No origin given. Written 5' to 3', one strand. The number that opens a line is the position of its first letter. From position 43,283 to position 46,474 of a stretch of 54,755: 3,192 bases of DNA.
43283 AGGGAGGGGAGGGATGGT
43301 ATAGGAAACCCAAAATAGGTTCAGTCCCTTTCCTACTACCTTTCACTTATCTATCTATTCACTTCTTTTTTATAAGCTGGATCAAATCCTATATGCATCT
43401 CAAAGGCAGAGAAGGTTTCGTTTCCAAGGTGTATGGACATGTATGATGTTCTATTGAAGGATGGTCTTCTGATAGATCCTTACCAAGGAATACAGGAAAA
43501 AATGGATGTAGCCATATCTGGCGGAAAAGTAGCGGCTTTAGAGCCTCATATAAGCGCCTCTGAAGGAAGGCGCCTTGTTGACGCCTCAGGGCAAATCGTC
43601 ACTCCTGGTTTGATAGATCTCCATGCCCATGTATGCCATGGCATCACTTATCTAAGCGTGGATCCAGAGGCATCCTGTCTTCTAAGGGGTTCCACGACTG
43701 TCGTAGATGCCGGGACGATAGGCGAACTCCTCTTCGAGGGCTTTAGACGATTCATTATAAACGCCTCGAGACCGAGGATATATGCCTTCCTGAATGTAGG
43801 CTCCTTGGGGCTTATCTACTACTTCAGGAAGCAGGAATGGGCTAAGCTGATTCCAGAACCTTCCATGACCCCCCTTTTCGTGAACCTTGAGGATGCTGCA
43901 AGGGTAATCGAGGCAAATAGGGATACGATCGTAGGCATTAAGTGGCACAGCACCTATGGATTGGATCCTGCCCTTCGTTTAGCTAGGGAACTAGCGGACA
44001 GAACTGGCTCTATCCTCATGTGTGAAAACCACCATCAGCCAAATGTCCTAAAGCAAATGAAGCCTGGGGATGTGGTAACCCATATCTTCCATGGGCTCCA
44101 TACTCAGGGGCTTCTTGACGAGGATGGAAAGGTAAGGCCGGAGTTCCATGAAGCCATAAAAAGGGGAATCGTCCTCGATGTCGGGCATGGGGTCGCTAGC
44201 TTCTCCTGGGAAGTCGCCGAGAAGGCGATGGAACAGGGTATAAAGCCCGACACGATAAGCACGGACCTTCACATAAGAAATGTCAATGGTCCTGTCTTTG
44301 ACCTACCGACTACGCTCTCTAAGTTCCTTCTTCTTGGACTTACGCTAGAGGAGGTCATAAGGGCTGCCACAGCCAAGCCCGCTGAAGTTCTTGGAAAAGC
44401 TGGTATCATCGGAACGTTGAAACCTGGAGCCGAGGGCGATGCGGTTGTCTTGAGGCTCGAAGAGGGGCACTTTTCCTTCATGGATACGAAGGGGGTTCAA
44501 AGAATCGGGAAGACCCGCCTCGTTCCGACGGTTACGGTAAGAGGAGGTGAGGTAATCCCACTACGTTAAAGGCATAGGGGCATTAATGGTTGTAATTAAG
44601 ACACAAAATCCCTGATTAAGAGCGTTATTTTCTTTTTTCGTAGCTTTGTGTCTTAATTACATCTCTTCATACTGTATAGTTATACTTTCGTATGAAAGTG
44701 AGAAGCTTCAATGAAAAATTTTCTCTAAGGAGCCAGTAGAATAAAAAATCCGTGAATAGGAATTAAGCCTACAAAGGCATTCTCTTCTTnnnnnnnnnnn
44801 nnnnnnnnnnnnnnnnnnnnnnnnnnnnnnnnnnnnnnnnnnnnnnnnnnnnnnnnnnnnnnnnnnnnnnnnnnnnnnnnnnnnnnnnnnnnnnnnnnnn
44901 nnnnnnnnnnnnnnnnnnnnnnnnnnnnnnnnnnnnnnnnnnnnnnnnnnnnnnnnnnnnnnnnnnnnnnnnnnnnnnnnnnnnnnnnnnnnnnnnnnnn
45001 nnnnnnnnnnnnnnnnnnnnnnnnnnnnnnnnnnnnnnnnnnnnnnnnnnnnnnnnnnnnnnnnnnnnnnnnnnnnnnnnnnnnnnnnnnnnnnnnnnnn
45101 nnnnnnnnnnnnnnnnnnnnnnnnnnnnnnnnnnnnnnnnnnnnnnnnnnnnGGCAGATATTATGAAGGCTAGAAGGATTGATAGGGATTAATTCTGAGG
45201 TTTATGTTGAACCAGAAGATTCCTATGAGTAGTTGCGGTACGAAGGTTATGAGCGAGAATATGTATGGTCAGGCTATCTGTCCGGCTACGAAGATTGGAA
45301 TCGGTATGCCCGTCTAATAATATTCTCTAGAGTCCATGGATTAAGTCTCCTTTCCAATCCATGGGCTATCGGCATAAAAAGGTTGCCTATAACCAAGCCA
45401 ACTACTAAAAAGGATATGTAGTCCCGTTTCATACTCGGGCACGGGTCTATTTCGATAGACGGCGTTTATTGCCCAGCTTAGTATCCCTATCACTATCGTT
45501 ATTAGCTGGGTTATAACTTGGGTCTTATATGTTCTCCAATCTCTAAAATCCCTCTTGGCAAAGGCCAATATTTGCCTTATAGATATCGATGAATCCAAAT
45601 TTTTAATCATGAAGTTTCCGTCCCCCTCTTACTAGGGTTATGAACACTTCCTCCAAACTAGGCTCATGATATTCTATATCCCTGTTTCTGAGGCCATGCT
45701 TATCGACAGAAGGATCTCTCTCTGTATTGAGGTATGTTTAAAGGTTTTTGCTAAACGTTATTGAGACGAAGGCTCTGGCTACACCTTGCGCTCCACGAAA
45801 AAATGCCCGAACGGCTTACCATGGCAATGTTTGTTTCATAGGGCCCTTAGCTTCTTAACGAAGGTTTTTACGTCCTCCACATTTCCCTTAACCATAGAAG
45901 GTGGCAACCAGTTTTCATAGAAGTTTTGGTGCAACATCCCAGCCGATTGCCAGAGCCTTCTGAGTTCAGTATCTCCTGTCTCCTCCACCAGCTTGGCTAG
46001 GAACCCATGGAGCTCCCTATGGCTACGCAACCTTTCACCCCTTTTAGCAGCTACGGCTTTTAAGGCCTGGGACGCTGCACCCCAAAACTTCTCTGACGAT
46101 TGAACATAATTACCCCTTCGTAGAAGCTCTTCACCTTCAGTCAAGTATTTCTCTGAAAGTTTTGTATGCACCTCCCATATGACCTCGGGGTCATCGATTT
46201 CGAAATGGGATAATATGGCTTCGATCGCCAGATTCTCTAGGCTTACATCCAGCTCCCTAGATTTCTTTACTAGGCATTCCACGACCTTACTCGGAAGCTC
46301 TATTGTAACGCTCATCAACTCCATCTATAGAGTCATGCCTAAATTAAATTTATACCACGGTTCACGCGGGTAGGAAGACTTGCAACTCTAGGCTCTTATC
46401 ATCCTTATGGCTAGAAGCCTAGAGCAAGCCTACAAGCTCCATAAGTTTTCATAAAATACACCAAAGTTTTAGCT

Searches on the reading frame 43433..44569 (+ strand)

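Call 19: search_protein_families(library=pfam, proteins=[window:43433-44569:+], max_evalue=0.001)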
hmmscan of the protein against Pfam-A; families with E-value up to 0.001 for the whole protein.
window:43433-44569:+ (378 aa): 3 families
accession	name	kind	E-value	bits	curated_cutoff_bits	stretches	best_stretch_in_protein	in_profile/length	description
PF01979.26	Amidohydro_1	-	1.8e-13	50.9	25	1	55-343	1-321/345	Amidohydrolase family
PF07969.17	Amidohydro_3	-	1.4e-12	48.3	29.7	2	48-78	2-33/472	Amidohydrolase family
PF22647.2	EF_0837-like_N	-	0.00012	22.5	27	1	329-374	1-46/48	Deacetylase EF_0837-like composite domain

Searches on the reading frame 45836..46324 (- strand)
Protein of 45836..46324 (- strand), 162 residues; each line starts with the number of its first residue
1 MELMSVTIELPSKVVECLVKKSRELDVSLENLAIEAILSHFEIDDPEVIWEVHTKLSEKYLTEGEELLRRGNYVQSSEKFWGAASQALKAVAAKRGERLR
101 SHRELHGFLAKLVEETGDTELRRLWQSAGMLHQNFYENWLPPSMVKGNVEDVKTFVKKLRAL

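Call 19: search_protein_families(library=pfam, proteins=[window:45836-46324:-], max_evalue=0.001)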
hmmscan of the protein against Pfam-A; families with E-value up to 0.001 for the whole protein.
window:45836-46324:- (162 aa): 1 family
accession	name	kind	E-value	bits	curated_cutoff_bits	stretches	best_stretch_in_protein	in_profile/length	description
PF05942.16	PaREP1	-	1.9e-27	95.9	24.4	1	53-155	2-114/115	Archaeal PaREP1/PaREP8 family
